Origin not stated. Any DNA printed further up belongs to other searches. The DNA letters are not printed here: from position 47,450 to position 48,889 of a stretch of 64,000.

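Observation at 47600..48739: Monomeric, mitochondrial-type phenylalanyl-tRNA synthetase architecture (PheS catalytic core fused to FDX-ACB anticodon-binding domain)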

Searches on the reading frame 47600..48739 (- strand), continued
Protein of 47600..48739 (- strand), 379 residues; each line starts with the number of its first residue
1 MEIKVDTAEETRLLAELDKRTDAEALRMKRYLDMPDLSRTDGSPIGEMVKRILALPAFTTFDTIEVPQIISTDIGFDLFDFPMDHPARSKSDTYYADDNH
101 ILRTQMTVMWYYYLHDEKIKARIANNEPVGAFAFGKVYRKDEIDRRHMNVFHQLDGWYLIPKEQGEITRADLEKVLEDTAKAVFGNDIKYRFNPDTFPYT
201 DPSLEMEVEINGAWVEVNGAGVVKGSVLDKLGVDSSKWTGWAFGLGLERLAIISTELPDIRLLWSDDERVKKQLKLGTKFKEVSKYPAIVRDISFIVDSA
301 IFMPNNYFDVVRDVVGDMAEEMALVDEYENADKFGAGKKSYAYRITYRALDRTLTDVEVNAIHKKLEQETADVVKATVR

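Call 27: find_encoding_contigs(protein=P0080, flank=10000, max_places=3)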
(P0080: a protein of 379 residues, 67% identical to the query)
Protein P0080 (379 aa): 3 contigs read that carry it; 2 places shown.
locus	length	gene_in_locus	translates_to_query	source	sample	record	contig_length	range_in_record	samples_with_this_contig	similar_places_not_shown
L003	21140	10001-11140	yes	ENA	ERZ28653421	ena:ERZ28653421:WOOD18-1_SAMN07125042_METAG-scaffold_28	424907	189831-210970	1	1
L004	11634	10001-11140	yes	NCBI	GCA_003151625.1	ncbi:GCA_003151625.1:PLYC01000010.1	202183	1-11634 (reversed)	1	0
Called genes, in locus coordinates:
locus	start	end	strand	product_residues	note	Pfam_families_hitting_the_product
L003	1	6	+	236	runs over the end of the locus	PF01743:PolyA_pol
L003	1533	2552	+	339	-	PF02646:RmuC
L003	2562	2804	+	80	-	-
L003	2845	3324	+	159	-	PF01936:NYN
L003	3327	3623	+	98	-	-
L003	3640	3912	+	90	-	-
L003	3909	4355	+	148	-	PF13470:PIN_3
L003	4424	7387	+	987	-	PF00580:UvrD-helicase, PF01443:Viral_helicase1 (faint), PF13245:AAA_19, PF13604:AAA_30 (faint), PF13361:UvrD_C, PF13538:UvrD_C_2 (faint), PF12705:PDDEXK_1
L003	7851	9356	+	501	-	PF18884:TSP3_bac (weak)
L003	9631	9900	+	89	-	PF01588:tRNA_bind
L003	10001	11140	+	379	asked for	PF01409:tRNA-synt_2d, PF03147:FDX-ACB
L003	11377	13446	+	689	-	PF02518:HATPase_c, PF00204:DNA_gyraseB, PF01751:Toprim, PF00986:DNA_gyraseB_C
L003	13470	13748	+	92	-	-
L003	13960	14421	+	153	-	PF03449:GreA_GreB_N, PF01272:GreA_GreB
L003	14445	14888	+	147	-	-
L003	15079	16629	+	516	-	PF01336:tRNA_anti-codon, PF00152:tRNA-synt_2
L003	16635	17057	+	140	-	PF00293:NUDIX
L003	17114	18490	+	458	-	PF02403:Seryl_tRNA_N, PF00587:tRNA-synt_2b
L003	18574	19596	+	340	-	-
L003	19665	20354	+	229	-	PF00696:AA_kinase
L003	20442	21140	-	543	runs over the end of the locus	PF13231:PMT_2 (weak)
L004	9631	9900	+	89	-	PF01588:tRNA_bind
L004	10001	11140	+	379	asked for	PF01409:tRNA-synt_2d, PF03147:FDX-ACB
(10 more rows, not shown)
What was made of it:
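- In L003 the neighbours include gyrB, greA, a class II D/K/N-type tRNA synthetase and serS (call 27).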

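Call 29: search_protein_representatives(protein=window:47600-48739:-)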
Query: 379 residues. Proteins with E-value up to 0.001 (for the whole library): 7918; up to 1e-10: 2115; up to 1e-30: 221. The best 150 are listed.
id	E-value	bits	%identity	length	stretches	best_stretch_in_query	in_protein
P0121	4.0e-158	542.8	63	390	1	2-379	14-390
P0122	5.0e-101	354.9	57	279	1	4-273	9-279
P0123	7.9e-90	318.1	42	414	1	5-376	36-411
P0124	1.1e-88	314.4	51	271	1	109-379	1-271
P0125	5.3e-85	302.2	46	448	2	19-303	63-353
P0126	2.1e-82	293.7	44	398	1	13-306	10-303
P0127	4.0e-76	273.0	58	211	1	2-211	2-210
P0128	1.3e-71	258.2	39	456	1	17-368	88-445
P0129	2.6e-66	240.7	45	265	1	122-378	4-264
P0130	5.1e-66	239.8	46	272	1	49-303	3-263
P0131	6.0e-66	239.5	71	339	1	210-379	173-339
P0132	2.7e-65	237.4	55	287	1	1-196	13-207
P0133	3.1e-60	220.7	60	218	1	51-213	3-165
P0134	1.9e-59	218.2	42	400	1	69-366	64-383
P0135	1.3e-55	205.5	47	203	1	179-376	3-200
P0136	1.4e-54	202.1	42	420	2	171-375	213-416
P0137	2.3e-54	201.4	39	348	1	66-370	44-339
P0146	4.7e-52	193.8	36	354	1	39-379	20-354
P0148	4.1e-51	190.7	41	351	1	44-369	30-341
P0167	5.1e-48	180.5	39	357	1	37-379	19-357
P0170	1.4e-47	179.1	39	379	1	44-355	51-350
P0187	5.9e-45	170.5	40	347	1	65-368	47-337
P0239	1.3e-39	152.9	45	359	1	68-286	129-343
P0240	1.7e-39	152.5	48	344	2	132-269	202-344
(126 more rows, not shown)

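Call 32: search_protein_families(library=ncbifam, proteins=[P0121, P0123, P0125, P0126, P0128, P0146, P0137, P0148, P0167, P0136], max_evalue=1e-20)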
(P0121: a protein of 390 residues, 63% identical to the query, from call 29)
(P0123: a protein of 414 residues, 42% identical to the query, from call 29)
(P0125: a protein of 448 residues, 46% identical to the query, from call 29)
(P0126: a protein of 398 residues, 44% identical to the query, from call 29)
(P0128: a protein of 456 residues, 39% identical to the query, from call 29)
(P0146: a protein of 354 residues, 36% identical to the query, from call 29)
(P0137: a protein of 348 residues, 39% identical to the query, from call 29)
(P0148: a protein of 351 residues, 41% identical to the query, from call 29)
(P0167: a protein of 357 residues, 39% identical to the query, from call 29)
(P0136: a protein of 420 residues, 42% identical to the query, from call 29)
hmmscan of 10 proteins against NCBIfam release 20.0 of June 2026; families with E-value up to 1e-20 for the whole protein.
P0121 (390 aa): 5 families
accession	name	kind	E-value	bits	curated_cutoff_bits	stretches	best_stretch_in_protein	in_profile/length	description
TIGR00469.1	pheS_mito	equivalog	1.7e-78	264.3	258.35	1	199-386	256-448/451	phenylalanine--tRNA ligase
NF051887.1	PheS_related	equivalog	2.6e-73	247.1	300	1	72-375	32-340/349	PheS-related mystery ligase SrmL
TIGR00468.1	pheS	equivalog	4.8e-50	170.6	237.45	1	57-286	74-322/324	phenylalanine--tRNA ligase subunit alpha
NF003210.0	PRK04172.1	equivalog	4.9e-40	137.8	350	1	112-287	332-492/496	phenylalanine--tRNA ligase subunit alpha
TIGR00472.1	pheT_bact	equivalog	6.3e-21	74.3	402.65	1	285-390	694-798/798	phenylalanine--tRNA ligase subunit beta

P0123 (414 aa): 4 families
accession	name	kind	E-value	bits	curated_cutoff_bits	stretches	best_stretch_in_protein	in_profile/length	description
NF051887.1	PheS_related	equivalog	3.6e-75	253.2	300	1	93-406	33-347/349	PheS-related mystery ligase SrmL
TIGR00469.1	pheS_mito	equivalog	6.4e-61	206.4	258.35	1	225-408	262-446/451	phenylalanine--tRNA ligase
TIGR00468.1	pheS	equivalog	1.9e-49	168.7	237.45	1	131-302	158-318/324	phenylalanine--tRNA ligase subunit alpha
NF003210.0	PRK04172.1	equivalog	3.9e-37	128.2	350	1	132-299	332-484/496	phenylalanine--tRNA ligase subunit alpha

P0125 (448 aa): 4 families
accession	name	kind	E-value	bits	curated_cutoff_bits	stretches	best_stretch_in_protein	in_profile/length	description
NF051887.1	PheS_related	equivalog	3.4e-65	220.4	300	1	85-440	11-347/349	PheS-related mystery ligase SrmL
TIGR00469.1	pheS_mito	equivalog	8.1e-53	179.7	258.35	1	219-436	235-440/451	phenylalanine--tRNA ligase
TIGR00468.1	pheS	equivalog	6.3e-41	140.7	237.45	1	75-322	60-320/324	phenylalanine--tRNA ligase subunit alpha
NF003210.0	PRK04172.1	equivalog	1.1e-28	100.3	350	1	149-319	331-486/496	phenylalanine--tRNA ligase subunit alpha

P0126 (398 aa): 4 families
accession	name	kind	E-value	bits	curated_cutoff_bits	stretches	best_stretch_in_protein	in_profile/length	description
NF051887.1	PheS_related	equivalog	3e-65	220.6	300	1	61-305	36-272/349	PheS-related mystery ligase SrmL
TIGR00469.1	pheS_mito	equivalog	2.8e-48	164.7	258.35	1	193-296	265-369/451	phenylalanine--tRNA ligase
TIGR00468.1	pheS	equivalog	5.7e-48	163.8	237.45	1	38-272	70-323/324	phenylalanine--tRNA ligase subunit alpha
NF003210.0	PRK04172.1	equivalog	1.8e-38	132.6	350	1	96-270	331-490/496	phenylalanine--tRNA ligase subunit alpha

P0128 (456 aa): 4 families
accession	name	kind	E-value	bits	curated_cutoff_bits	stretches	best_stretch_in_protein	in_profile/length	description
NF051887.1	PheS_related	equivalog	9.4e-65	219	300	1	113-447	11-346/349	PheS-related mystery ligase SrmL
TIGR00469.1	pheS_mito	equivalog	6.9e-52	176.6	258.35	1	253-440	245-436/451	phenylalanine--tRNA ligase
TIGR00468.1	pheS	equivalog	3.5e-45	154.6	237.45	1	74-348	30-319/324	phenylalanine--tRNA ligase subunit alpha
NF003210.0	PRK04172.1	equivalog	2.9e-27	95.6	350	1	168-346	323-486/496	phenylalanine--tRNA ligase subunit alpha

P0146 (354 aa): 4 families
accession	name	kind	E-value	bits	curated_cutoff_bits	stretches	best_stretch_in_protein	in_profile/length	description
TIGR00469.1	pheS_mito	equivalog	2e-78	264.1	258.35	2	167-343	254-441/451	phenylalanine--tRNA ligase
NF051887.1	PheS_related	equivalog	1.6e-74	251.2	300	1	23-346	11-347/349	PheS-related mystery ligase SrmL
TIGR00468.1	pheS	equivalog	1.6e-51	175.5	237.45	1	11-254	59-322/324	phenylalanine--tRNA ligase subunit alpha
NF003210.0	PRK04172.1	equivalog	1.1e-32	113.6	350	1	80-254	330-491/496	phenylalanine--tRNA ligase subunit alpha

P0137 (348 aa): 4 families
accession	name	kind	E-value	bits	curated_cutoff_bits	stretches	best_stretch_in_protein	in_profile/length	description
TIGR00469.1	pheS_mito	equivalog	6.5e-92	308.5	258.35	2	163-345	259-449/451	phenylalanine--tRNA ligase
NF051887.1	PheS_related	equivalog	6.1e-69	232.7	300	1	19-341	10-348/349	PheS-related mystery ligase SrmL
TIGR00468.1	pheS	equivalog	1.7e-44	152.4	237.45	1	75-246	156-323/324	phenylalanine--tRNA ligase subunit alpha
NF003210.0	PRK04172.1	equivalog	2.5e-35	122.3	350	1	74-245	328-491/496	phenylalanine--tRNA ligase subunit alpha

P0148 (351 aa): 4 families
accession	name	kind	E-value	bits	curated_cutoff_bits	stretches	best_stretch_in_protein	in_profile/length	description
TIGR00469.1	pheS_mito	equivalog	3.6e-84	283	258.35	2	160-348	258-449/451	phenylalanine--tRNA ligase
NF051887.1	PheS_related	equivalog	2.1e-81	273.8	300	1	26-343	9-347/349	PheS-related mystery ligase SrmL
TIGR00468.1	pheS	equivalog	4.8e-53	180.5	237.45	1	85-243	157-322/324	phenylalanine--tRNA ligase subunit alpha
NF003210.0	PRK04172.1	equivalog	2.1e-43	148.9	350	1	85-242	330-490/496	phenylalanine--tRNA ligase subunit alpha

P0167 (357 aa): 4 families
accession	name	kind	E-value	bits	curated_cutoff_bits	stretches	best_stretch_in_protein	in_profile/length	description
TIGR00469.1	pheS_mito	equivalog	2.5e-77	260.4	258.35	2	171-356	261-451/451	phenylalanine--tRNA ligase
NF051887.1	PheS_related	equivalog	3.4e-57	194.1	300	1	22-349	9-347/349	PheS-related mystery ligase SrmL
TIGR00468.1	pheS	equivalog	7.1e-49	166.8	237.45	1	17-256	64-323/324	phenylalanine--tRNA ligase subunit alpha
NF003210.0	PRK04172.1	equivalog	3.5e-36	125.1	350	1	80-256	331-492/496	phenylalanine--tRNA ligase subunit alpha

P0136 (420 aa): 4 families
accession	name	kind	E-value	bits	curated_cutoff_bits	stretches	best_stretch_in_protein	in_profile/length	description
TIGR00469.1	pheS_mito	equivalog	4.3e-130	434.4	258.35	2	226-419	238-451/451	phenylalanine--tRNA ligase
NF051887.1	PheS_related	equivalog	3.2e-68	230.4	300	2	212-413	137-348/349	PheS-related mystery ligase SrmL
TIGR00468.1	pheS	equivalog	1.9e-48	165.4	237.45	1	212-314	218-322/324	phenylalanine--tRNA ligase subunit alpha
NF003210.0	PRK04172.1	equivalog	2.5e-32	112.4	350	1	212-314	391-491/496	phenylalanine--tRNA ligase subunit alpha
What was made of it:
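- On Mitochondrial-type single-chain PheRS (PheRS-M / TIGR00469 pheS_mito): The clade's representative P0121 does pass at 264.3 (call 32), so the clade straddles the threshold.
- On SrmL, PheS-related mystery ligase (NF051887): The ten relatives scanned score 194-274 bits (call 32).
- The clade's 50%-identity representative P0121 passes the curated pheS_mito cut-off (264.3 against 258.35, call 32).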

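Call 33: list_cluster_members(proteins=[P0123, P0125, P0126, P0128, P0146, P0137, P0148, P0167, P0187, P0170])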
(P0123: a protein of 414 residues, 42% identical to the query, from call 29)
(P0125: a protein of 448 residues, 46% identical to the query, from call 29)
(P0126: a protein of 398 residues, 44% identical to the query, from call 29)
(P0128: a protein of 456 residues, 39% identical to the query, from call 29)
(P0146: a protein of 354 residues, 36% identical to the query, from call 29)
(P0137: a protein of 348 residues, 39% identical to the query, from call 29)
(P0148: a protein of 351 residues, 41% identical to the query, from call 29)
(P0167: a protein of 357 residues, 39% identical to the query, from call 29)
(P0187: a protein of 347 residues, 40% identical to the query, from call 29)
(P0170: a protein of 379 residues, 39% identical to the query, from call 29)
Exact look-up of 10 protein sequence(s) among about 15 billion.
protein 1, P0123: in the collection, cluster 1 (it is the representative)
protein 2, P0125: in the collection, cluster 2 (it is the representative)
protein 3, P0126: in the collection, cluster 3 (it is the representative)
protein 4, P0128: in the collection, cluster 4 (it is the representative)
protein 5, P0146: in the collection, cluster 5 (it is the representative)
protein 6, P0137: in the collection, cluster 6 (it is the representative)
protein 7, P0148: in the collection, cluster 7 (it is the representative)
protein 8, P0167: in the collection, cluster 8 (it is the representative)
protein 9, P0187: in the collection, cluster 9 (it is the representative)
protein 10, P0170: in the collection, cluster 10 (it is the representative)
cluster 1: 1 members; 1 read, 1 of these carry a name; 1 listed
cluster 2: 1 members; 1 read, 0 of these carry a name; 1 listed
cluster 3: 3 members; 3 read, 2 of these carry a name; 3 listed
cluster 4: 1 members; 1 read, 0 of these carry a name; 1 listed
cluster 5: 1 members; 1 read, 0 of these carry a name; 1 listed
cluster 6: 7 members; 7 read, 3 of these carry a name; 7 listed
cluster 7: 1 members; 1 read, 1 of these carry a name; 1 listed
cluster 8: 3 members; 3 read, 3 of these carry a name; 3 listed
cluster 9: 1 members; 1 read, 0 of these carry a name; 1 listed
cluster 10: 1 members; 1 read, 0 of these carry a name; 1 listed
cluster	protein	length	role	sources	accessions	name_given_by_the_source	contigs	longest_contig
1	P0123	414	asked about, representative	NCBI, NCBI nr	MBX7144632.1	MAG: hypothetical protein K1X79_09295 [Oligoflexia bacterium] | hypothetical protein [Oligoflexia bacterium]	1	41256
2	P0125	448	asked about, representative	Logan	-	-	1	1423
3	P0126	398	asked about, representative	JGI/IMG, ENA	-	phenylalanyl-tRNA synthetase alpha chain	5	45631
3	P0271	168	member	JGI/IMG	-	hypothetical protein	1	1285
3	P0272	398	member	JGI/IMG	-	-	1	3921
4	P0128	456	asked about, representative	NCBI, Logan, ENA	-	-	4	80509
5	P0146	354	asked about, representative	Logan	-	-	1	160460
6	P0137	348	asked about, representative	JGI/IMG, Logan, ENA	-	phenylalanyl-tRNA synthetase alpha chain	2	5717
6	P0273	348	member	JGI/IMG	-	phenylalanyl-tRNA synthetase alpha chain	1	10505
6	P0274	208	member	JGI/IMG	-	phenylalanyl-tRNA synthetase alpha chain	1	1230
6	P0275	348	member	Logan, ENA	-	-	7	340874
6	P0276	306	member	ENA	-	-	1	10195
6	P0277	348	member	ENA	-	-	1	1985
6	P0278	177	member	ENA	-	-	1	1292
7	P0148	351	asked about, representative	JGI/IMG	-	phenylalanyl-tRNA synthetase alpha chain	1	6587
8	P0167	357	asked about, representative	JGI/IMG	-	phenylalanyl-tRNA synthetase alpha chain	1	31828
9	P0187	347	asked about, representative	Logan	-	-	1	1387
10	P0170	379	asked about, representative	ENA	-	-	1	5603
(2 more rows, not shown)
